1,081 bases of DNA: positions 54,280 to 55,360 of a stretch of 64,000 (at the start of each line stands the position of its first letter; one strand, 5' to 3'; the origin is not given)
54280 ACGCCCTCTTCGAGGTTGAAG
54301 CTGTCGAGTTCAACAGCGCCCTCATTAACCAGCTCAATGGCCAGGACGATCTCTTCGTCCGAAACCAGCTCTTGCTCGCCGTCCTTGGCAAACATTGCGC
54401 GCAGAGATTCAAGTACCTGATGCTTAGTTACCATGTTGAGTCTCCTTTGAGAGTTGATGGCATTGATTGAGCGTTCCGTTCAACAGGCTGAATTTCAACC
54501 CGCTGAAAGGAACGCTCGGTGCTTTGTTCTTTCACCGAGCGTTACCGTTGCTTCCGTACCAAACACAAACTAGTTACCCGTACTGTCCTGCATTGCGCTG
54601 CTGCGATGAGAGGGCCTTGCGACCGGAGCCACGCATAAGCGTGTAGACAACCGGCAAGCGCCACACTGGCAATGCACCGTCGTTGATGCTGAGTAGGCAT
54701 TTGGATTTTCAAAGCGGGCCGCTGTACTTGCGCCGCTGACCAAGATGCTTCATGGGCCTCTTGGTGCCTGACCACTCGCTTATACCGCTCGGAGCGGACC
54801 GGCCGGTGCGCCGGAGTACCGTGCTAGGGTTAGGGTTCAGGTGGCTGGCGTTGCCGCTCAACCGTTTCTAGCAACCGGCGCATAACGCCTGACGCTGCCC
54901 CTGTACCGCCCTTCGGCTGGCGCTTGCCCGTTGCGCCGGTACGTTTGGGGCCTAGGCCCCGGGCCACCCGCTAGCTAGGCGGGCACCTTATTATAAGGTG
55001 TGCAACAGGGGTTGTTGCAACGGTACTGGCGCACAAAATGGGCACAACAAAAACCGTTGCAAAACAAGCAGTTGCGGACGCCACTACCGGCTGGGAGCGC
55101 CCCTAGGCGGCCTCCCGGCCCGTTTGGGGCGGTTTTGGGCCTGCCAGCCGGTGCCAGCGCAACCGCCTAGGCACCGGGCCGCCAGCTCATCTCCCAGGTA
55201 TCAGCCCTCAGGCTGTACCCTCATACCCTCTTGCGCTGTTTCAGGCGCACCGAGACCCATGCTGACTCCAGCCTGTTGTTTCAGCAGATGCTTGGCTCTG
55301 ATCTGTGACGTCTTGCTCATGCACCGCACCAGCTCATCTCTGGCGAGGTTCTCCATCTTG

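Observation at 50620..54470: Conserved about 30-nt 5' leader element shared by four minus-strand genes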

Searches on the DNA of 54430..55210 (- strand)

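Call 75: search_rna_families(source=window, start=54430, end=55210, threshold=evalue, max_evalue=10, show_alignments=2)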
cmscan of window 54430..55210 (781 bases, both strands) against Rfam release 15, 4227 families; matches with E-value up to 10: 1.
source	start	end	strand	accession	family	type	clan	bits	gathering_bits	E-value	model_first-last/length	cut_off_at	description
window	55140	55208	-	RF01966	RMST_5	Gene; lncRNA;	-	12.5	58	9.3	54-128/128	no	Rhabdomyosarcoma 2 associated transcript conserved region 5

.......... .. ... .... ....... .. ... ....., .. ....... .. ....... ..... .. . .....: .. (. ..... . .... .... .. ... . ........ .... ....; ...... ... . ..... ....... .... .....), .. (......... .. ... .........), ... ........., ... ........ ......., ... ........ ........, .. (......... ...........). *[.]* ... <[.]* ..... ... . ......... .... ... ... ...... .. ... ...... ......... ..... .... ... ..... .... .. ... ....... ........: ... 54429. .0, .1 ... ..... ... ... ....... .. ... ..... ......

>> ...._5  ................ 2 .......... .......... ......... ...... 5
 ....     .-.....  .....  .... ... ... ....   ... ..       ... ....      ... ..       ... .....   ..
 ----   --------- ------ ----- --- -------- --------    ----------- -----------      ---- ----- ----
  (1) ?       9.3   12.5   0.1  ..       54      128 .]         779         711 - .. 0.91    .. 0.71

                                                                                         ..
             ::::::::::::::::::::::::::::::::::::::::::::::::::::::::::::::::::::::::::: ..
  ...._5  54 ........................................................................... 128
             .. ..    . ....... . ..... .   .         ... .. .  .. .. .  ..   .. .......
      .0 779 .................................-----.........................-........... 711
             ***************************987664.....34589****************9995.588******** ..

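Call 80: build_rna_model(alignment_id=A8)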
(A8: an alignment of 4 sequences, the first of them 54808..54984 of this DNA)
Model R2 built from alignment A8 (4 sequences, 178 columns); structure: RNAalifold consensus.
model positions 176; base pairs 51; branch points 5; effective number of sequences 0.86; information 0.591 bits per position. Calibrated on 0.2 Mb of random sequence (short: E-values are rough).
structure used (alignment columns):
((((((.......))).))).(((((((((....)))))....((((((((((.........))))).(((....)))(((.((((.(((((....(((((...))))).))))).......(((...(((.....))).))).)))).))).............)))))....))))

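Call 81: search_with_rna_model(model_id=R2, sources=[window, L122, L123, L124, L126, L127, L128, L129, L130, L207, L208, L286, L288, L289, L291, L372, L373, L374, L375], max_evalue=1, make_alignment=true)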
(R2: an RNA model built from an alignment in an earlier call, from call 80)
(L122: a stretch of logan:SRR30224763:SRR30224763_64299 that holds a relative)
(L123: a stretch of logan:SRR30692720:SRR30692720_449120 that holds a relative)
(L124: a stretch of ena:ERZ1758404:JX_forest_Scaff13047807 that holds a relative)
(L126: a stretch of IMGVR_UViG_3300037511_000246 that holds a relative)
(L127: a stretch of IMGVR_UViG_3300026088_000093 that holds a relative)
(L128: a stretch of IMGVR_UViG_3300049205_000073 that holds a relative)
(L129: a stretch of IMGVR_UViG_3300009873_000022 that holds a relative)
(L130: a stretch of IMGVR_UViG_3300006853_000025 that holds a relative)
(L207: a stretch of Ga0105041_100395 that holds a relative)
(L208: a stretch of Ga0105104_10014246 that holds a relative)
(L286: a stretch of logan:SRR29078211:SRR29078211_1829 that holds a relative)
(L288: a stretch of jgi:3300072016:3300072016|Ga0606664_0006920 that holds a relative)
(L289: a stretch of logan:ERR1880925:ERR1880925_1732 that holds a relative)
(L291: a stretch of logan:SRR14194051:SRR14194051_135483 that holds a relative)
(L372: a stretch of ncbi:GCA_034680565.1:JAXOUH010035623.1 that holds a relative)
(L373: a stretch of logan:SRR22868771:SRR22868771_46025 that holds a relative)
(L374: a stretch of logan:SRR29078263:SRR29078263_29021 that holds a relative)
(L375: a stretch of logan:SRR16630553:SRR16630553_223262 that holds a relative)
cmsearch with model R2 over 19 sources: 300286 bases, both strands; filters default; matches with E-value up to 1: 6.
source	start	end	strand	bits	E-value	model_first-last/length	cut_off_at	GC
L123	7619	7794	+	213.1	2e-46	1-176/176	no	0.67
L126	3892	4066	+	210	1e-45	1-176/176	no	0.66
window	54808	54984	-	184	8e-40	1-176/176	no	0.69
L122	7101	7277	+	181.8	2.6e-39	1-176/176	no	0.61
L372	5993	6160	+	17.6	0.053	1-176/176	no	0.62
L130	4871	4904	+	13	0.56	1-176/176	no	0.74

Alignment A9: 6 matches aligned to the model, 186 columns, each read 5' to 3' on its own strand. Consensus structure (alignment columns), stored with it:
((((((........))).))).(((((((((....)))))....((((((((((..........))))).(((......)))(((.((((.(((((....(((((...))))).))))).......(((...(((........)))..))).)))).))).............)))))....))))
